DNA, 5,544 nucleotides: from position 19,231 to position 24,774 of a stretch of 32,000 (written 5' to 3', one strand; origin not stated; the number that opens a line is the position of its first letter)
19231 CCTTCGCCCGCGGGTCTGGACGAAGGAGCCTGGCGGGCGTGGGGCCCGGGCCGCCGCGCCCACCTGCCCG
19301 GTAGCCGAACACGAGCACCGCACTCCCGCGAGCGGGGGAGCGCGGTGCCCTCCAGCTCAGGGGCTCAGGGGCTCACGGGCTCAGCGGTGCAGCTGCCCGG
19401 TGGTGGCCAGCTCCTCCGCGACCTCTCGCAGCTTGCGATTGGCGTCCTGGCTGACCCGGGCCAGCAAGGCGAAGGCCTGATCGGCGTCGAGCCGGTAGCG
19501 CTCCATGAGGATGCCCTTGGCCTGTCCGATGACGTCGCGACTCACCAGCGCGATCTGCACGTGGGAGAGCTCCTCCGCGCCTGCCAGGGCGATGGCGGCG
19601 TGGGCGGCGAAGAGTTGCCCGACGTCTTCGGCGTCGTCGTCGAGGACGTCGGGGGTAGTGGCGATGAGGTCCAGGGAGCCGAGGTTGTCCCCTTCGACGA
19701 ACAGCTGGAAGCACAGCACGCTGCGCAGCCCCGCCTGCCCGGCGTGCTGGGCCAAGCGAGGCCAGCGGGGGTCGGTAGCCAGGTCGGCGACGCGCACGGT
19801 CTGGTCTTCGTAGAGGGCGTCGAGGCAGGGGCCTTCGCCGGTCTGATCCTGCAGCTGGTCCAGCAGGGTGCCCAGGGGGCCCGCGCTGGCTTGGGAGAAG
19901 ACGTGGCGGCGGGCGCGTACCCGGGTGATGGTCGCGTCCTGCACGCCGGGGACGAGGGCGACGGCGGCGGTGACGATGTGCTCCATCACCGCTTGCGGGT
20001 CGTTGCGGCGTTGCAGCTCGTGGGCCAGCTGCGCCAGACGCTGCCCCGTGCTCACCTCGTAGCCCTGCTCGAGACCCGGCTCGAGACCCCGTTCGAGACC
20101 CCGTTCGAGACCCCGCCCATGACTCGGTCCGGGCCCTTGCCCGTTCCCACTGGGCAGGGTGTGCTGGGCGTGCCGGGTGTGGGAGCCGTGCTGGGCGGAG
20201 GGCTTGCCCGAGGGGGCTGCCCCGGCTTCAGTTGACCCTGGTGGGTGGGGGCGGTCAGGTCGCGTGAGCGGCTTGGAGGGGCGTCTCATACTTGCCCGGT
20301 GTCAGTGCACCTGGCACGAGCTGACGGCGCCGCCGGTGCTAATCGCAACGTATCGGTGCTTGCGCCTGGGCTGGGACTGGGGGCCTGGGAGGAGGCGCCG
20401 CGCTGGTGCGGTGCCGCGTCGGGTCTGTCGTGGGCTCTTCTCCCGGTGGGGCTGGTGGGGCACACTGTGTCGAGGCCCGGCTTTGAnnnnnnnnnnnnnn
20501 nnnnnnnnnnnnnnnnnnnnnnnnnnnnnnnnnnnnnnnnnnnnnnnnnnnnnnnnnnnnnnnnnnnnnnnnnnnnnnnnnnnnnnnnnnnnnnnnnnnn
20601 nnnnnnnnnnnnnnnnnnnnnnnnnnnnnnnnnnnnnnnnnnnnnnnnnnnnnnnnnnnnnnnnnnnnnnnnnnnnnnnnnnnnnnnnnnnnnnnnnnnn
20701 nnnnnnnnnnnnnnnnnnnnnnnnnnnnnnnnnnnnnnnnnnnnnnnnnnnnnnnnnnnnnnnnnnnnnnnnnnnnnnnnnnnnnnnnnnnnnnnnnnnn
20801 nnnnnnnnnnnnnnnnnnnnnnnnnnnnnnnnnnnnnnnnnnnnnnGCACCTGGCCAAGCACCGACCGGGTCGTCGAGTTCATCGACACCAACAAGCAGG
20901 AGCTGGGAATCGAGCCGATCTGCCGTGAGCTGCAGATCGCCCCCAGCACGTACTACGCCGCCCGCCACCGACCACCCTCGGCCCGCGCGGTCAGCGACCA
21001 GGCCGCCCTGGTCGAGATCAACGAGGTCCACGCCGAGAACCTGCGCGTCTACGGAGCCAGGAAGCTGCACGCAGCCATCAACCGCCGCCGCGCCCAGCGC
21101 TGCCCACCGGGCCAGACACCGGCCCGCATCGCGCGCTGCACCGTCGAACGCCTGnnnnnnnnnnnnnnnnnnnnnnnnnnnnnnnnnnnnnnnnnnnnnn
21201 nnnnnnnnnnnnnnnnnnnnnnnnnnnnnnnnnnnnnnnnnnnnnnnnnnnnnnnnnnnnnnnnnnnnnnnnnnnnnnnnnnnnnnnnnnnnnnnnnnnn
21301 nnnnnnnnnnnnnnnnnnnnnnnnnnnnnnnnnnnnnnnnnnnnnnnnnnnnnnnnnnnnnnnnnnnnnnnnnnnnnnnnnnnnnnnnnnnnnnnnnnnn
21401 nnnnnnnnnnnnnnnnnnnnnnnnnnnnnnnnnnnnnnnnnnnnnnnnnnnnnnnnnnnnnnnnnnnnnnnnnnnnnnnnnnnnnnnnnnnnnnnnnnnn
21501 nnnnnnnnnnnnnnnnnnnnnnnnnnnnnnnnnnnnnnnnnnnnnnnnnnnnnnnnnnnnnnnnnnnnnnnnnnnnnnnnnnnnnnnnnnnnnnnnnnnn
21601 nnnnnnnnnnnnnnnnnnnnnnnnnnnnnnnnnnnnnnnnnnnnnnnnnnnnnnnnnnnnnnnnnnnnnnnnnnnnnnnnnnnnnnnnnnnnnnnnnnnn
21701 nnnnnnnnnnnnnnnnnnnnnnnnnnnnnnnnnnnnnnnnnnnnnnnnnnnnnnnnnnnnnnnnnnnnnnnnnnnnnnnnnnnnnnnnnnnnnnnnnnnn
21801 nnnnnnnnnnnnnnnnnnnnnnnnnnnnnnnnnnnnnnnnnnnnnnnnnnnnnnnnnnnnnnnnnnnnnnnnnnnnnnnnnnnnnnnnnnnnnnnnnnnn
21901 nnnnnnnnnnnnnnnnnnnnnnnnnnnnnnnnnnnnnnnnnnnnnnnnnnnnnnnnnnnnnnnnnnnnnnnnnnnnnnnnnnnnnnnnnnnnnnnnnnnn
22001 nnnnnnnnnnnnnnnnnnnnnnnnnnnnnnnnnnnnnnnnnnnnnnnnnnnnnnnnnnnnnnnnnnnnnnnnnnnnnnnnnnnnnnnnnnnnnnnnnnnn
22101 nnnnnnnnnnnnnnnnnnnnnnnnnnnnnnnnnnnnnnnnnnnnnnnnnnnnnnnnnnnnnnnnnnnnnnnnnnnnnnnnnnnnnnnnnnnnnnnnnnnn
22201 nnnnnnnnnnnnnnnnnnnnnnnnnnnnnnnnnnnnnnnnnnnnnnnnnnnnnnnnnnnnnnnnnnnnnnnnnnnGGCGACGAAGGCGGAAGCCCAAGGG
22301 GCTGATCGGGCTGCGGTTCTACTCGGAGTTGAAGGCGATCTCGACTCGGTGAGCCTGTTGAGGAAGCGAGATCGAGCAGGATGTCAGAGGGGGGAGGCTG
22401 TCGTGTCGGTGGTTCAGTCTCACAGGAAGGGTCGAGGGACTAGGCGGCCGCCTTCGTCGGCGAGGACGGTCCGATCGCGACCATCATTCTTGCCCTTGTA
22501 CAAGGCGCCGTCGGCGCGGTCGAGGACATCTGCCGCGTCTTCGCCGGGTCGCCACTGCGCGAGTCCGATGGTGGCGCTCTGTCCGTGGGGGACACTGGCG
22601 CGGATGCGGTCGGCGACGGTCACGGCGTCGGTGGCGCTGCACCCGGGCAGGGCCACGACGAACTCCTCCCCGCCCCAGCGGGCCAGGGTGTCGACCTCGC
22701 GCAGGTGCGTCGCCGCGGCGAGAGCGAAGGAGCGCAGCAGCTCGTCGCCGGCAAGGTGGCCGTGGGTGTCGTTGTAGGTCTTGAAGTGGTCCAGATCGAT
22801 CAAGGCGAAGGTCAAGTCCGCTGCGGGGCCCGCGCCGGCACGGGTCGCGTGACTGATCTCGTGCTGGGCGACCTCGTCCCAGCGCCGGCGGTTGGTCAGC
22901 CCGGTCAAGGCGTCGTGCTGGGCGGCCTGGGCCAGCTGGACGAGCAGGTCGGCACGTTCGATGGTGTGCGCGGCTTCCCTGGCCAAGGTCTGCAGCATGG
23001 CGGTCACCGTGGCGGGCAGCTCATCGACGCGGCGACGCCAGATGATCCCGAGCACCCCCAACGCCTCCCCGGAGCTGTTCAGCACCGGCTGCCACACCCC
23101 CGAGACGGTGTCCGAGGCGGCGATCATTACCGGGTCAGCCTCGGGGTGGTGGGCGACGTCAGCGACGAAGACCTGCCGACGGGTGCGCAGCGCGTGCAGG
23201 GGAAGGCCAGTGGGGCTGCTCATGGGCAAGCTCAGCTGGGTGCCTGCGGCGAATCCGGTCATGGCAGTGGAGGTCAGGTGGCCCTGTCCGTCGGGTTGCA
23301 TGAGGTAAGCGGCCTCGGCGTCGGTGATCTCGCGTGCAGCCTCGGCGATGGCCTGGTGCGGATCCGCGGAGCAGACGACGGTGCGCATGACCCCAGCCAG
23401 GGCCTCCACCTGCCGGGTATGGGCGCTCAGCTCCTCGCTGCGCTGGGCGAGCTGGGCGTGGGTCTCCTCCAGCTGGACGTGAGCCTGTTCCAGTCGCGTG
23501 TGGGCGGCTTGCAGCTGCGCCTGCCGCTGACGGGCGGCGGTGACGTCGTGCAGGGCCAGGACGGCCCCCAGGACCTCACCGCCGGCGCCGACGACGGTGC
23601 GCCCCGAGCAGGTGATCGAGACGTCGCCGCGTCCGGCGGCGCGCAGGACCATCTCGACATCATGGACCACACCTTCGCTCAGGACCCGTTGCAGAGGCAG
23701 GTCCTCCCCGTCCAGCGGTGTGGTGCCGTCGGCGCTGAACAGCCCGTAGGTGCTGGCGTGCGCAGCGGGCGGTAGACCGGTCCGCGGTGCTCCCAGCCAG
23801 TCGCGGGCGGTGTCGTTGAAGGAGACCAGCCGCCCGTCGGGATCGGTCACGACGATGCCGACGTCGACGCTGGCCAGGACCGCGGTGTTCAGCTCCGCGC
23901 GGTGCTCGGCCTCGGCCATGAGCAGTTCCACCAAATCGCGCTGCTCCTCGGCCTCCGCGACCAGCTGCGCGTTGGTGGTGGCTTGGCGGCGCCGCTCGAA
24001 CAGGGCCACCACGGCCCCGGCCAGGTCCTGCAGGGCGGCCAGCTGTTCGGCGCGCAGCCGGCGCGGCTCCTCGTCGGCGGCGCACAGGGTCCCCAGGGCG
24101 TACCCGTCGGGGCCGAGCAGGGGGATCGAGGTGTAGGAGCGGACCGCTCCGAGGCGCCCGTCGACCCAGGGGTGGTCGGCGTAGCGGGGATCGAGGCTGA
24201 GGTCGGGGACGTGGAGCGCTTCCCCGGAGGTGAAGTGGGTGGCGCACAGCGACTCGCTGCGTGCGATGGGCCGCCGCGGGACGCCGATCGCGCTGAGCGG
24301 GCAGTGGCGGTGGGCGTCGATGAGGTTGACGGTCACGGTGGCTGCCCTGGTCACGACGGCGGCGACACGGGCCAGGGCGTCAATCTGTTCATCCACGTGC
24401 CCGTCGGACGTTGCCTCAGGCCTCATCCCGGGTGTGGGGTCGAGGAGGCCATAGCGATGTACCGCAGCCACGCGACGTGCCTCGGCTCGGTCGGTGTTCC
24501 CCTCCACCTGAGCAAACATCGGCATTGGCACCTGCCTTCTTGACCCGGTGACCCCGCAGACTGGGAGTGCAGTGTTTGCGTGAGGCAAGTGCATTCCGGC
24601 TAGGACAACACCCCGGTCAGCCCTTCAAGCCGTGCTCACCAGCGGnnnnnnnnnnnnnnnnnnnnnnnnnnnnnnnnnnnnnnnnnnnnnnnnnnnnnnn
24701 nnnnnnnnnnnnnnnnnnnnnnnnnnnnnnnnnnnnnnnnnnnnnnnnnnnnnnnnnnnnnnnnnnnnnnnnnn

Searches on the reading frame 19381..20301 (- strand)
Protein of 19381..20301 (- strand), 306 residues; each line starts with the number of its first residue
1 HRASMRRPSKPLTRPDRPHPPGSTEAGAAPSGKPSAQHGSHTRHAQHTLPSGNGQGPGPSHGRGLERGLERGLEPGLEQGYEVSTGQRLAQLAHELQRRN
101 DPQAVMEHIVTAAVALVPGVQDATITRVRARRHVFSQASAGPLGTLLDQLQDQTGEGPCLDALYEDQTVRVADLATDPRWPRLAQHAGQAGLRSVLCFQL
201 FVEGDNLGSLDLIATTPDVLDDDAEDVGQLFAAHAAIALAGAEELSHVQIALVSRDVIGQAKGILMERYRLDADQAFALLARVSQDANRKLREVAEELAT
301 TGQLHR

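Call 8: search_protein_families(library=pfam, proteins=[window:19381-20301:-], max_evalue=0.01)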
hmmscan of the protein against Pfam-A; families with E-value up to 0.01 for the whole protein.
window:19381-20301:- (306 aa): 3 families
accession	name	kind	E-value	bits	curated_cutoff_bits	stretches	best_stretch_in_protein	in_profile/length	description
PF03861.19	ANTAR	-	8.1e-21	74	27.3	1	248-298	3-53/54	ANTAR domain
PF13185.12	GAF_2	-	1.2e-17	64.8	28.6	1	101-239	3-135/136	GAF domain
PF01590.32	GAF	-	3.1e-11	44.3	22.4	1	114-239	13-133/133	GAF domain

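Call 10: find_encoding_contigs(protein=window:19381-20301:-, flank=10000, max_places=10)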
Protein window:19381-20301:- (306 aa): no gene with exactly this product is on record in the collection.

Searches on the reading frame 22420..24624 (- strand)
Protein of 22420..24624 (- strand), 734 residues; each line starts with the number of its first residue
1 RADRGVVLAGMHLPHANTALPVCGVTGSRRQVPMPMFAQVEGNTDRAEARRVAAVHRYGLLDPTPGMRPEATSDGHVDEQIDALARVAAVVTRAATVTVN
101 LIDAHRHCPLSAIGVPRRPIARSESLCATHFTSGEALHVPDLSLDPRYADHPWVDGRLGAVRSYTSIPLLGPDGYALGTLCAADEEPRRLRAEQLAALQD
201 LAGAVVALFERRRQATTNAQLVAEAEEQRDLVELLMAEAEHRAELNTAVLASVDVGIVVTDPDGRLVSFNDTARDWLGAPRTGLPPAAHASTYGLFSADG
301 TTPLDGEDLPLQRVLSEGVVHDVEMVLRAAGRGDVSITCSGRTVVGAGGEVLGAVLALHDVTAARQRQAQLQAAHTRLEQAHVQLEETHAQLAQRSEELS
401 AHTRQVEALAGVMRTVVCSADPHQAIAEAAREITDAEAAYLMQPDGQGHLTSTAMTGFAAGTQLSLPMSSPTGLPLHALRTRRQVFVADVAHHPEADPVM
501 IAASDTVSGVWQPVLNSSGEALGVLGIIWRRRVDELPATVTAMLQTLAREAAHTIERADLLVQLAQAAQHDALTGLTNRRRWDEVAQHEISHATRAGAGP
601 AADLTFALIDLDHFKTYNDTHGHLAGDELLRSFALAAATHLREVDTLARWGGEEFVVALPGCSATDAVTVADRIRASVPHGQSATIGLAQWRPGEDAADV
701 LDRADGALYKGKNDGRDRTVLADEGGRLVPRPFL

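Call 8: search_protein_families(library=pfam, proteins=[window:22420-24624:-], max_evalue=0.01)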
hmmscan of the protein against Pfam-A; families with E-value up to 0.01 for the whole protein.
window:22420-24624:- (734 aa): 8 families
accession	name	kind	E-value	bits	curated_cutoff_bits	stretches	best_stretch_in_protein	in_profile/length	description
PF00990.26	GGDEF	-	1.8e-34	119.2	23.8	1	568-718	1-161/161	Diguanylate cyclase, GGDEF domain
PF01590.32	GAF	-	4.1e-18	66.6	22.4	2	79-204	4-128/133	GAF domain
PF13185.12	GAF_2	-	6.2e-18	65.8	28.6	2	424-556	9-136/136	GAF domain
PF13426.13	PAS_9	-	8e-07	29.7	27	1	255-363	2-103/103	PAS domain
PF00989.32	PAS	-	1.6e-06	28.5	22.6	1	248-361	5-113/113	PAS fold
PF08448.16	PAS_4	-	3.2e-06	27.8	23.1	1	251-366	2-110/110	PAS fold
PF13188.13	PAS_8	-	0.0021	18.4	21.8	1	248-282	5-39/65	PAS domain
PF12860.13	PAS_7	-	0.0095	16.5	27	0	250-300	1-52/115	PAS fold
